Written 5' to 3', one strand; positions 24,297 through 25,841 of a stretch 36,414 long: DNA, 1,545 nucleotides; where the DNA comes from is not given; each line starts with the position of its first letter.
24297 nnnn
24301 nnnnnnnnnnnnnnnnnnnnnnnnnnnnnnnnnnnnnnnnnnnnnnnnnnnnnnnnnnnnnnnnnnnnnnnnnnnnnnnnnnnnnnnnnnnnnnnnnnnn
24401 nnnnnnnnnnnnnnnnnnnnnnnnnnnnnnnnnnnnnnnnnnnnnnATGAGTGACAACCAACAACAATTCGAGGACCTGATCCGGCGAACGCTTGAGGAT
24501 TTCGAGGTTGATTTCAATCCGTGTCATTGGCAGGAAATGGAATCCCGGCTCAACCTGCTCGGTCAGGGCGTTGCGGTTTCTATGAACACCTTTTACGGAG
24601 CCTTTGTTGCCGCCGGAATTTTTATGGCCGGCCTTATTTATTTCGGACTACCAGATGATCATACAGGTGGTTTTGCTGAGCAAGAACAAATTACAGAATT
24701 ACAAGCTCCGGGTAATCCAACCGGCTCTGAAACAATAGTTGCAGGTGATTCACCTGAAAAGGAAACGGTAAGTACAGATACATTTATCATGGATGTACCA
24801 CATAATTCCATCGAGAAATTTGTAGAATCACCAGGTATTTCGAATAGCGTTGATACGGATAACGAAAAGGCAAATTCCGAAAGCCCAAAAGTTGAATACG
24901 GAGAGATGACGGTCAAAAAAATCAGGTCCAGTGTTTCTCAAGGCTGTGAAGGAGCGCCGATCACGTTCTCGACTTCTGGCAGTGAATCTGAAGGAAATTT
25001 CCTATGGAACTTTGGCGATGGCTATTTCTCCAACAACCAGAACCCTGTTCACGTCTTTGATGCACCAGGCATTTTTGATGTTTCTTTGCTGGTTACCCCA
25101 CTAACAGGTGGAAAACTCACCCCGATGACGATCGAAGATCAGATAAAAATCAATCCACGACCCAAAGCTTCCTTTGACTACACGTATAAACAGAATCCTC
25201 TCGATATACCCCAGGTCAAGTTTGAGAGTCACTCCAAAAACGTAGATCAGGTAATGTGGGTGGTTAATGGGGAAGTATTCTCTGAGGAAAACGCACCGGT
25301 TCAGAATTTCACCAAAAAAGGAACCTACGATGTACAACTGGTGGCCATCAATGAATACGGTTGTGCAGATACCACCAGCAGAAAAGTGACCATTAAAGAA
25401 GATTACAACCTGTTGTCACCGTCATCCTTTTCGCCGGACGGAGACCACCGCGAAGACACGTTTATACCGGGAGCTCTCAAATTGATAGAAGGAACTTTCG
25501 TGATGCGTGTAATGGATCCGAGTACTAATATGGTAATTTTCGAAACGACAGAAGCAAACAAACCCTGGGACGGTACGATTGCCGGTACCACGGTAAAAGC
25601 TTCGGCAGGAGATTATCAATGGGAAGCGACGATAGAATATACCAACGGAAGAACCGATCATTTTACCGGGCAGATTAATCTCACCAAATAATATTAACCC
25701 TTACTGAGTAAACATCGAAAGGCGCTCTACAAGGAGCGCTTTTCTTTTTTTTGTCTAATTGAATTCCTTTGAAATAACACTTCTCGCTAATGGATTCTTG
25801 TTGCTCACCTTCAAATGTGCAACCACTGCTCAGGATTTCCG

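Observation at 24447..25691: Putative anti-sigma factor built like a T9SS type B cargo (cargo-mimic sensor?)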

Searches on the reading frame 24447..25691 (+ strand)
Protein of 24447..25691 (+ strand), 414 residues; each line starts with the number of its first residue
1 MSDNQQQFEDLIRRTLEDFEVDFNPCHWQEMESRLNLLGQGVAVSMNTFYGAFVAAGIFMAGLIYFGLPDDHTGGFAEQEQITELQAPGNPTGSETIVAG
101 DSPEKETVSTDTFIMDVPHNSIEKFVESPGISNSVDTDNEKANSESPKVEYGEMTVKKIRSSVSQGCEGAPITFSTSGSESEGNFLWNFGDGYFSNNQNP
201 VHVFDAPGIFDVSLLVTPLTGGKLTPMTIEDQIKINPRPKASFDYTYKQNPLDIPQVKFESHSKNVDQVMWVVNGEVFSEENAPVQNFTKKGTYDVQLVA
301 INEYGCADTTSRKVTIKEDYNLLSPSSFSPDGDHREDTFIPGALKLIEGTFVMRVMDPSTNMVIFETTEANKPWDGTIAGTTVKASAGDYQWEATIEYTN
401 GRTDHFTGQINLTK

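Call 6: search_protein_families(library=pfam, proteins=[window:24447-25691:+], max_evalue=0.01)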
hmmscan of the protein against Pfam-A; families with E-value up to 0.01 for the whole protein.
window:24447-25691:+ (414 aa): 3 families
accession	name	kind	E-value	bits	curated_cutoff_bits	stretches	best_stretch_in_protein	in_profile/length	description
PF18911.6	PKD_4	-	5.7e-17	62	27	2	164-223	12-75/85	PKD domain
PF00801.26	PKD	-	4.7e-10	39.8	23.5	1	168-217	13-66/80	PKD domain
PF16820.11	PKD_3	-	0.00026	21.2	26.3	1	267-302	33-68/68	PKD-like domain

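Call 7: search_protein_families(library=ncbifam, proteins=[window:24447-25691:+], max_evalue=0.01)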
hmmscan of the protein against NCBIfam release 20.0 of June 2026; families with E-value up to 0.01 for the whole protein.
window:24447-25691:+ (414 aa): 2 families
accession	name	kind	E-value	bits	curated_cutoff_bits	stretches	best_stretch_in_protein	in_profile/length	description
TIGR00864.1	PCC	subfamily_domain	5.9e-06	22.9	1861.4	1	167-308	1410-1551/2700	polycystin cation channel protein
TIGR04131.1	Bac_Flav_CTERM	domain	0.00025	21.1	35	1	325-410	4-81/85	T9SS type B sorting domain-containing protein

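Call 8: find_homologous_proteins(query=window:24447-25688:+, max_evalue=0.001)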
Query window:24447-25688:+ (414 aa): 54 proteins with E <= 0.001 among 3663 candidates.
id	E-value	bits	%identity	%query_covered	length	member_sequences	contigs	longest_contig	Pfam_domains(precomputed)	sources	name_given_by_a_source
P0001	4.2e-257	871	91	100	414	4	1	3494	PF00801.27,PF18911.7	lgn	-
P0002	3.8e-205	700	72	100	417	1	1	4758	PF00801.27,PF18911.7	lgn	-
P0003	1.5e-188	645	69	100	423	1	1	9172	PF00801.27,PF13585.13,PF18911.7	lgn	-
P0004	7.9e-188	643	70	99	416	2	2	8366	PF00801.27,PF18911.7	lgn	-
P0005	5.6e-187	640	67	100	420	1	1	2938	PF00801.27,PF13585.13,PF18911.7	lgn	-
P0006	7.6e-185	633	67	99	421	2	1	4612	PF00801.27,PF13585.13,PF18911.7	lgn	-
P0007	5.3e-184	630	66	100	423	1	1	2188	PF00801.27,PF13585.13,PF18911.7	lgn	-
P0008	2.5e-178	611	64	99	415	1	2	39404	PF00801.27,PF18911.7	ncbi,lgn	-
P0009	4.7e-176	604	64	100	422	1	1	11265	PF16820.12,PF00801.27,PF13585.13,PF18911.7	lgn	-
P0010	9.8e-176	603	64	100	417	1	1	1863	PF00801.27,PF13585.13,PF18911.7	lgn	-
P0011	4.0e-171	588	61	100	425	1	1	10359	PF00801.27,PF13585.13,PF18911.7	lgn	-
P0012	4.8e-170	584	62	100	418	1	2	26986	PF16820.12,PF00801.27,PF13585.13,PF18911.7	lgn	-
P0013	8.0e-170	583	61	100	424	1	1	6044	PF00801.27,PF18911.7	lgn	-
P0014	5.7e-169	581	60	100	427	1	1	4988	PF00801.27,PF18911.7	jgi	-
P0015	4.5e-167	574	61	100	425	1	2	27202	PF00801.27,PF18911.7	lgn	-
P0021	1.6e-150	520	55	100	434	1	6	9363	PF16820.12,PF00801.27,PF13585.13,PF18911.7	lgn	-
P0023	9.0e-141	488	52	100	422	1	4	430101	PF16820.12,PF00801.27,PF13585.13,PF18911.7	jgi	jgi:PKD repeat protein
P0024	3.3e-140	486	53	100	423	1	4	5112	PF16820.12,PF00801.27,PF13585.13,PF18911.7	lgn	-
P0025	1.6e-139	484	52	100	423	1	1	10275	PF16820.12,PF00801.27,PF13585.13,PF18911.7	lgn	-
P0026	1.7e-138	480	53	100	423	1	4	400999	PF16820.12,PF00801.27,PF13585.13,PF18911.7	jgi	jgi:gliding motility-associated-like protein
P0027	7.0e-137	475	52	100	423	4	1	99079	PF16820.12,PF00801.27,PF13585.13,PF18911.7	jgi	jgi:gliding motility-associated-like protein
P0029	1.8e-136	474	51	100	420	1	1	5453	PF16820.12,PF00801.27,PF13585.13,PF18911.7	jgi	jgi:gliding motility-associated-like protein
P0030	2.1e-136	473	52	100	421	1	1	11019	PF16820.12,PF00801.27,PF13585.13,PF18911.7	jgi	-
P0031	4.6e-56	209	31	98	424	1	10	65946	PF00801.27,PF13585.13,PF18911.7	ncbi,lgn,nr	ncbi:MAG: PKD domain-containing protein [Flavobacteriales bacterium]|nr:PKD domain-containing protei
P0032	5.8e-53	199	32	94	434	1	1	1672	PF00801.27,PF13585.13,PF18911.7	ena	-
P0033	2.2e-52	197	32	94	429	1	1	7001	PF00801.27,PF13585.13,PF18911.7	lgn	-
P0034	1.3e-51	194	32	94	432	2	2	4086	PF00801.27,PF13585.13,PF18911.7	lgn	-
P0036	2.5e-38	150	30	74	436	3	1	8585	PF00801.27,PF18911.7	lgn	-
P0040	7.7e-32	129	25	100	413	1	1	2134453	PF00801.27,PF18911.7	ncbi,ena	-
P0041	1.1e-24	105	27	61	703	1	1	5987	PF00801.27,PF13585.13,PF18911.7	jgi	jgi:gliding motility-associated-like protein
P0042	1.5e-24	105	29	60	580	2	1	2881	PF00801.27,PF13585.13,PF18911.7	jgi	jgi:gliding motility-associated-like protein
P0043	2.1e-19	88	26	56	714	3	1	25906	PF00801.27,PF13585.13,PF18911.7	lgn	-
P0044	6.8e-19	86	26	63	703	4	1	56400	PF00801.27,PF13585.13,PF18911.7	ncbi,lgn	ncbi:MAG: PKD domain-containing protein [Bacteroidota bacterium]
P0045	2.6e-17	81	25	99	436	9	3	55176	PF00801.27,PF13585.13,PF18911.7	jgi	-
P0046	3.0e-17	81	29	60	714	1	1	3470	PF00801.27,PF13585.13,PF18911.7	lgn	-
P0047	4.4e-13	67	25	61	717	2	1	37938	PF00801.27,PF13585.13,PF18911.7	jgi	-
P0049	2.9e-7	48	27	37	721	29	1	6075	PF26766.1,PF00801.27,PF13585.13,PF03160.21,PF18911.7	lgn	-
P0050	3.4e-7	48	27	43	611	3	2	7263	PF00801.27,PF13585.13,PF18911.7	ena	-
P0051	7.0e-7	47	26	37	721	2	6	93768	PF26766.1,PF00801.27,PF13585.13,PF18911.7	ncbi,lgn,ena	-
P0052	9.1e-7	46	26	37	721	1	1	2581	PF26766.1,PF00801.27,PF13585.13,PF18911.7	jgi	jgi:gliding motility-associated-like protein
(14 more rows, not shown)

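Call 11: find_encoding_contigs(protein=P0040, flank=10000, max_places=2)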
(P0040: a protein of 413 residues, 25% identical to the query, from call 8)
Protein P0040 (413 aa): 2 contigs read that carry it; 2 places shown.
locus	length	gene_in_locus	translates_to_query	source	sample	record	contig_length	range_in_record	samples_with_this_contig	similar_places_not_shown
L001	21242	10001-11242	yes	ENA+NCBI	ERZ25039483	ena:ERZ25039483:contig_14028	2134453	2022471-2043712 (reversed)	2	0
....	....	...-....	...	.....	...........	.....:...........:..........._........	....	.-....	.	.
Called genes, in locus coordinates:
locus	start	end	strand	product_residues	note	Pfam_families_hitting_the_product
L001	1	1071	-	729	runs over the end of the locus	PF12437:GSIII_N, PF00120:Gln-synt_C, PF18318:Gln-synt_C-ter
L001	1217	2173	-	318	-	PF01699:Na_Ca_ex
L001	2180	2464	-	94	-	PF02416:TatA_B_E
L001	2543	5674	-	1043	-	PF21760:SecD_1st, PF22599:SecDF_P1_head, PF02355:SecD_SecF_C, PF03176:MMPL (weak), PF07549:Sec_GG, PF02355:SecD_SecF_C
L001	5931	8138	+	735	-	PF01839:FG-GAP (faint), PF13517:FG-GAP_3, PF18962:Por_Secre_tail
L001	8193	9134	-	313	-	PF00056:Ldh_1_N, PF03721:UDPG_MGDP_dh_N (weak), PF02866:Ldh_1_C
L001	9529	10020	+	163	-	PF04542:Sigma70_r2, PF07638:Sigma70_ECF (weak), PF08281:Sigma70_r4_2, PF04545:Sigma70_r4 (weak)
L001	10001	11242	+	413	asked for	PF18911:PKD_4, PF00801:PKD (weak)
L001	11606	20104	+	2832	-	PF23664:Ig_Pom152 (faint), PF19081:Ig_7 (faint), PF24527:Ig-like_Pom152_9 (faint), PF24312:Ig-like_POM152, PF13585:CHU_C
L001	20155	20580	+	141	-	-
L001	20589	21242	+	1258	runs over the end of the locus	PF00801:PKD (weak), PF18911:PKD_4, PF01483:P_proprotein (faint), PF13585:CHU_C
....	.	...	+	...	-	?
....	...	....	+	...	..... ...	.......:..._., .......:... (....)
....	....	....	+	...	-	?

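Call 12: find_encoding_contigs(protein=P0023, flank=10000, max_places=2)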
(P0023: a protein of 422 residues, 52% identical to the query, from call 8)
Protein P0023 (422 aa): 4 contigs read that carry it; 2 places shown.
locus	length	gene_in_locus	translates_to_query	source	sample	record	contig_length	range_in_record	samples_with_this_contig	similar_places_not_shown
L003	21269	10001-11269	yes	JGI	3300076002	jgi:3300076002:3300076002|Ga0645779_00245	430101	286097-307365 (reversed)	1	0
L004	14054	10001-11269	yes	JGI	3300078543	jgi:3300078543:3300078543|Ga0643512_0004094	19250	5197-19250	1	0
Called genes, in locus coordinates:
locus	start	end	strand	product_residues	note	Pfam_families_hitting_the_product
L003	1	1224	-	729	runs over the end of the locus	PF12437:GSIII_N, PF00120:Gln-synt_C, PF18318:Gln-synt_C-ter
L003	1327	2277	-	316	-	PF01699:Na_Ca_ex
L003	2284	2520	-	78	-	PF02416:TatA_B_E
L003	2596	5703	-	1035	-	PF21760:SecD_1st, PF22599:SecDF_P1_head, PF02355:SecD_SecF_C, PF03176:MMPL (weak), PF07549:Sec_GG (weak), PF02355:SecD_SecF_C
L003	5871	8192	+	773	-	PF01839:FG-GAP (faint), PF13517:FG-GAP_3 (weak), PF18962:Por_Secre_tail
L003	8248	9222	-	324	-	PF00056:Ldh_1_N, PF03721:UDPG_MGDP_dh_N (weak), PF02866:Ldh_1_C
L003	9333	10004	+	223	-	PF04542:Sigma70_r2, PF08281:Sigma70_r4_2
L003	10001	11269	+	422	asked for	PF00801:PKD (weak), PF18911:PKD_4, PF16820:PKD_3 (faint), PF18911:PKD_4 (weak), PF13585:CHU_C (weak)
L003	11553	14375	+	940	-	PF00431:CUB (weak), PF26766:Choice_anch_L, PF20606:DUF6799 (faint), PF03160:Calx-beta (weak), PF22936:Pol_BBD (faint)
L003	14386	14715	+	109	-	-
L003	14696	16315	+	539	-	PF07076:DUF1344 (faint), PF08964:Crystall_3 (faint), PF24170:Fn3-II_PB4 (faint), PF11142:DUF2917 (faint), PF20606:DUF6799 (faint)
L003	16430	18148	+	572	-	PF24170:Fn3-II_PB4 (faint), PF07076:DUF1344 (faint), PF11142:DUF2917 (faint), PF20606:DUF6799 (faint)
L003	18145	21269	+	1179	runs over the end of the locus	PF07076:DUF1344 (faint), PF20606:DUF6799 (faint), PF22936:Pol_BBD (faint)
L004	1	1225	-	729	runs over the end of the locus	PF12437:GSIII_N, PF00120:Gln-synt_C, PF18318:Gln-synt_C-ter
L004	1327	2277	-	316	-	PF01699:Na_Ca_ex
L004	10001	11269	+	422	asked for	PF00801:PKD (weak), PF18911:PKD_4, PF16820:PKD_3 (faint), PF18911:PKD_4 (weak), PF13585:CHU_C (weak)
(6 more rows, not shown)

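Call 13: find_encoding_contigs(protein=P0031, flank=10000, max_places=1)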
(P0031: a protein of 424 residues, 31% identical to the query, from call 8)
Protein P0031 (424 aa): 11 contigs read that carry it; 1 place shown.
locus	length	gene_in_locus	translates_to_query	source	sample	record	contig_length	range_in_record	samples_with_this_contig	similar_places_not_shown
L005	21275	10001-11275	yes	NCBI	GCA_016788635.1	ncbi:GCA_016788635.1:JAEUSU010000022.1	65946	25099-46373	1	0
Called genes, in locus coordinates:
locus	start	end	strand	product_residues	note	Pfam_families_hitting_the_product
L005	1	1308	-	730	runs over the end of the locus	PF12437:GSIII_N, PF00120:Gln-synt_C, PF18318:Gln-synt_C-ter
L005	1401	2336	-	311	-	PF01699:Na_Ca_ex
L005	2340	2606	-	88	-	PF02416:TatA_B_E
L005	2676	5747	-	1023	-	PF21760:SecD_1st, PF22599:SecDF_P1_head, PF02355:SecD_SecF_C, PF07549:Sec_GG, PF02355:SecD_SecF_C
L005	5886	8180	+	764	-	PF01839:FG-GAP (faint), PF14783:BBS2_Mid (faint), PF23743:Beta-prop_BBS7 (faint), PF13517:FG-GAP_3, PF18962:Por_Secre_tail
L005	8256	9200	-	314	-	PF00056:Ldh_1_N, PF03721:UDPG_MGDP_dh_N (faint), PF02866:Ldh_1_C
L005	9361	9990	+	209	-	PF07638:Sigma70_ECF (weak), PF04542:Sigma70_r2, PF04545:Sigma70_r4, PF08281:Sigma70_r4_2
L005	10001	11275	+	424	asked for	PF00801:PKD, PF18911:PKD_4, PF00801:PKD, PF13585:CHU_C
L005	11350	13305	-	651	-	PF02518:HATPase_c, PF00204:DNA_gyraseB, PF01751:Toprim, PF00986:DNA_gyraseB_C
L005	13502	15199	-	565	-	-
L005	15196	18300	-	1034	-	PF09976:TPR_21 (faint), PF13424:TPR_12 (faint), PF13428:TPR_14 (faint), PF14559:TPR_19 (faint), PF21545:T7SS_EccA1_N (faint), PF25064:ARM_TT21_5th (faint), PF12895:ANAPC3 (weak), PF13432:TPR_16 (weak), +6 more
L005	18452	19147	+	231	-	PF00005:ABC_tran, PF13304:AAA_21 (faint)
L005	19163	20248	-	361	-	-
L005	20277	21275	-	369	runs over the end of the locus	PF13439:Glyco_transf_4, PF13579:Glyco_trans_4_4, PF00534:Glycos_transf_1, PF13692:Glyco_trans_1_4, PF13524:Glyco_trans_1_2 (weak)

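Call 14: find_encoding_contigs(protein=P0045, flank=10000, max_places=1)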
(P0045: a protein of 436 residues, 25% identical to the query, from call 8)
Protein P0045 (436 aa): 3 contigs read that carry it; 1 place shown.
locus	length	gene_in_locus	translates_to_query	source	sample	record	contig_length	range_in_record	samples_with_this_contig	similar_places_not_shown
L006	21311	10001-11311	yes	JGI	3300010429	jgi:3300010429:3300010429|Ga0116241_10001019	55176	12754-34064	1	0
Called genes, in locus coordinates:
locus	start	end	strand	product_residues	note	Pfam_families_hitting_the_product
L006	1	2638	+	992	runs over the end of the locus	PF00072:Response_reg (faint), PF01326:PPDK_N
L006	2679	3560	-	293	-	PF00698:Acyl_transf_1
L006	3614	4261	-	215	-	PF01227:GTP_cyclohydroI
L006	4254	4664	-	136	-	PF01242:PTPS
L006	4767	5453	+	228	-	PF01048:PNP_UDP_1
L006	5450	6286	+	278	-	PF02621:VitK2_biosynth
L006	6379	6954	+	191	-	PF00081:Sod_Fe_N, PF02777:Sod_Fe_C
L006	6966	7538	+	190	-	PF14512:TM1586_NiRdase (faint), PF00881:Nitroreductase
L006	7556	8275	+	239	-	PF13715:CarbopepD_reg_2 (weak)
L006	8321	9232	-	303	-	PF01619:Pro_dh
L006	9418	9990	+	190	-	PF04542:Sigma70_r2, PF08281:Sigma70_r4_2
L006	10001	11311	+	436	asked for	PF18911:PKD_4 (weak), PF00801:PKD (weak), PF18911:PKD_4, PF13585:CHU_C (weak)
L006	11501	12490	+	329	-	PF11751:PorP_SprF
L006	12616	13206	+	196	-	PF03938:OmpH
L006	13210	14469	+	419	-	PF00535:Glycos_transf_2 (faint)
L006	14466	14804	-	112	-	PF04977:DivIC (weak)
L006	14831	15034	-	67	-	PF02597:ThiS (weak)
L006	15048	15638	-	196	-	PF00899:ThiF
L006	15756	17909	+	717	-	PF02730:AFOR_N, PF01314:AFOR_C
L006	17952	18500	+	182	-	PF08002:DUF1697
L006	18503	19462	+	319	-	PF13531:SBP_bac_11, PF01547:SBP_bac_1 (faint)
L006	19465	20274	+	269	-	PF00528:BPD_transp_1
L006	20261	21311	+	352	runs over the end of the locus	PF00005:ABC_tran, PF13304:AAA_21 (faint)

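Call 15: find_encoding_contigs(protein=P0036, flank=10000, max_places=1)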
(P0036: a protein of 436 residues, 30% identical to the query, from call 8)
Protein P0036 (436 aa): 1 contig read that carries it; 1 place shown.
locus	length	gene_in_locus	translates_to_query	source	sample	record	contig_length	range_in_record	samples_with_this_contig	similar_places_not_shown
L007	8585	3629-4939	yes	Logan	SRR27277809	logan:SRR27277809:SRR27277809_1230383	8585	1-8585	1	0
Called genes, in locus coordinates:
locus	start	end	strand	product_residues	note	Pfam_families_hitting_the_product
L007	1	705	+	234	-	?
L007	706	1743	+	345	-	PF13641:Glyco_tranf_2_3 (faint), PF00535:Glycos_transf_2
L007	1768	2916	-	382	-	PF02540:NAD_synthase (weak), PF03054:tRNA_Me_trans, PF20259:tRNA_Me_trans_M, PF20258:tRNA_Me_trans_C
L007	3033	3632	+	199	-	PF04542:Sigma70_r2, PF08281:Sigma70_r4_2, PF04545:Sigma70_r4 (weak)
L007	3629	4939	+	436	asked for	PF00801:PKD, PF18911:PKD_4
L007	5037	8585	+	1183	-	?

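Call 18: search_protein_families(library=pfam, alignment_id=A1, max_evalue=0.01)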
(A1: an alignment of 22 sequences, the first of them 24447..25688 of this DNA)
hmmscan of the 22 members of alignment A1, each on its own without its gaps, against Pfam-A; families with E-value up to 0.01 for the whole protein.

A. member 1, window:24447-25688:+ (414 aa): 3 families
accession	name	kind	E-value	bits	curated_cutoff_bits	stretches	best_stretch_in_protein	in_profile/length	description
PF18911.6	PKD_4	-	5.7e-17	62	27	2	164-223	12-75/85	PKD domain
PF00801.26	PKD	-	4.7e-10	39.8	23.5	1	168-217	13-66/80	PKD domain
PF16820.11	PKD_3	-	0.00026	21.2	26.3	1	267-302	33-68/68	PKD-like domain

B. families by the number of members that match (of 22 scanned): 7 families
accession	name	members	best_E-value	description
PF18911.6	PKD_4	22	1.2e-28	PKD domain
PF00801.26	PKD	22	1.6e-21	PKD domain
PF16820.11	PKD_3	17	1.5e-07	PKD-like domain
PF13585.12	CHU_C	16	2.8e-09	CHU_C Type IX secretion signal domain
PF08329.16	ChitinaseA_N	1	0.0024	Chitinase A, N-terminal domain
PF02472.21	ExbD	1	0.0052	Biopolymer transport protein ExbD/TolR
PF25059.1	FN3_DSCAM-DSCAML_C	1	0.0056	DSCAM/DSCAML C-terminal Fn3-like domain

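Call 39: predict_structure(alignment_id=A1)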
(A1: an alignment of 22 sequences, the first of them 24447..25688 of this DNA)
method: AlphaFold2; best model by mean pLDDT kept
length: 414 residues; sequences in the alignment: 22
mean_pLDDT: 70.8   pTM: 0.49
mean pLDDT of the five models: 70.8, 68.3, 67.3, 67.1, 66.9
residues with pLDDT >= 90: 160; 70-90: 90; 50-70: 52; < 50: 112
segments of 3 or more residues with pLDDT < 50: 39-52, 55-57, 67-156
pLDDT, mean of each block of 10 residues (from residue 1): 64 64 65 56 42 48 45 31 31 30 30 28 28 28 30 49 83 80 84 90 93 83 70 93 91 89 94 94 91 95 94 90 89 87 88 93 93 92 92 92 90 89
secondary structure, 60 per line:
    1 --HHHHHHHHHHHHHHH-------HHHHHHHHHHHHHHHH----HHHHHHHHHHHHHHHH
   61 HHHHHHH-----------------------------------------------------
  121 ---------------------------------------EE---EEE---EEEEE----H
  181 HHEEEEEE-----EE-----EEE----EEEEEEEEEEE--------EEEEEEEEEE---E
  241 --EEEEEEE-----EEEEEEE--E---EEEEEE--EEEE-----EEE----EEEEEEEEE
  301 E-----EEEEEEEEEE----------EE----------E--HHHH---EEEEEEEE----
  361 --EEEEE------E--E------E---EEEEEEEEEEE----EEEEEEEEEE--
elements in order: H3-17 H25-40 H45-67 E165-167 E171-175 E183-188 E201-203 E208-218 E227-236 E243-249 E255-261 E268-273 E276-279 E285-287 E292-301 E307-316 H342-345 E349-356 E363-367 E388-398 E403-412
